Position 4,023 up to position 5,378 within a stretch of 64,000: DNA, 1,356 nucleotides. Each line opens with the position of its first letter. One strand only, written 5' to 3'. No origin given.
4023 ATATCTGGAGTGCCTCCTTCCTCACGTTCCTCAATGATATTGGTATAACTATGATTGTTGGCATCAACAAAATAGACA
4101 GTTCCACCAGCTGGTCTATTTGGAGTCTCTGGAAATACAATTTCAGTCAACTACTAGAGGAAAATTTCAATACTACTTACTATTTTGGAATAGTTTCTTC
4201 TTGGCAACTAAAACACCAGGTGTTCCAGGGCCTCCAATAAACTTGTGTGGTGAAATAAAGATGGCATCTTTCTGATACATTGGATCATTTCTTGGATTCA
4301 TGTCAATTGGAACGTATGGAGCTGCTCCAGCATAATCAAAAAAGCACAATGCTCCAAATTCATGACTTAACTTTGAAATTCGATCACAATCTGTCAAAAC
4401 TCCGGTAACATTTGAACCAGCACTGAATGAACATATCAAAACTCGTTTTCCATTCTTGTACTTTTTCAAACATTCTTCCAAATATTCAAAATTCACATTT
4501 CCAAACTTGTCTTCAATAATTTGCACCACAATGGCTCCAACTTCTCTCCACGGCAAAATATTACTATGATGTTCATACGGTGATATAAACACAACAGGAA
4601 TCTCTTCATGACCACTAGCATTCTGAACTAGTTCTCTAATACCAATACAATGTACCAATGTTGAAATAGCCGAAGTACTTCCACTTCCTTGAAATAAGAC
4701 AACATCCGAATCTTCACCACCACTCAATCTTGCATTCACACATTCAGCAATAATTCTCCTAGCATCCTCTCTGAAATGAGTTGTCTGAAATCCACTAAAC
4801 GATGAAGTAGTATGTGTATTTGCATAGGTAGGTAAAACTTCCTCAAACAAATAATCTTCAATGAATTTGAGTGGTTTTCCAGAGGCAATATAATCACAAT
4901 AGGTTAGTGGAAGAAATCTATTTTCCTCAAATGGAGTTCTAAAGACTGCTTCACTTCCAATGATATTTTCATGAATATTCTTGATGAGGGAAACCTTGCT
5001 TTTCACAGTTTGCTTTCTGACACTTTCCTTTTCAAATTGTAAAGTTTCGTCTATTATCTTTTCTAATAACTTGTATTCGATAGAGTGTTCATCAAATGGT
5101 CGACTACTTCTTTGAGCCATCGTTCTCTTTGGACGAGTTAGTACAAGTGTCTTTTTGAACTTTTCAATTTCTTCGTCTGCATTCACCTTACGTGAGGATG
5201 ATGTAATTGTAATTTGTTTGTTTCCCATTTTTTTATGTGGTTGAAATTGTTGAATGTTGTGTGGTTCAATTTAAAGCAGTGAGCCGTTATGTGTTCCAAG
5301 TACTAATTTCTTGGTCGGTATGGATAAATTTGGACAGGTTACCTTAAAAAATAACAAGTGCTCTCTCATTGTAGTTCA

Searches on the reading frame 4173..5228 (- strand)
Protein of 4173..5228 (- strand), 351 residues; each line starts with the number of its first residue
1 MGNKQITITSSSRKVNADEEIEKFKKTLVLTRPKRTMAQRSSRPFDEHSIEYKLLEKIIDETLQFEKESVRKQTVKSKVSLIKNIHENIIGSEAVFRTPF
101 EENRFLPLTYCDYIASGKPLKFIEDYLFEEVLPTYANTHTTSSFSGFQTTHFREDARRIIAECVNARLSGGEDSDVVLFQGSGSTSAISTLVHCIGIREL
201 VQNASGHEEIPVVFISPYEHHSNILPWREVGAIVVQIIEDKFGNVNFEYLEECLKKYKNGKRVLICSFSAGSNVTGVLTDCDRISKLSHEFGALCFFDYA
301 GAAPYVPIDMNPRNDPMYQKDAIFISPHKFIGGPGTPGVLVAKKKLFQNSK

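Call 15: search_protein_families(library=pfam, proteins=[window:4173-5228:-], max_evalue=0.001)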
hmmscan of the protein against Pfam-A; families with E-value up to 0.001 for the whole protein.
window:4173-5228:- (351 aa): 2 families
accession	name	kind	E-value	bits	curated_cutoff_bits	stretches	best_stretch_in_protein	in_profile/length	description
PF00266.25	Aminotran_5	-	9.8e-21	74.6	21.5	1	127-349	19-220/371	Aminotransferase class-V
PF00155.27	Aminotran_1_2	-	4.3e-05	23.3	19.7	1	119-300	11-187/361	Aminotransferase class I and II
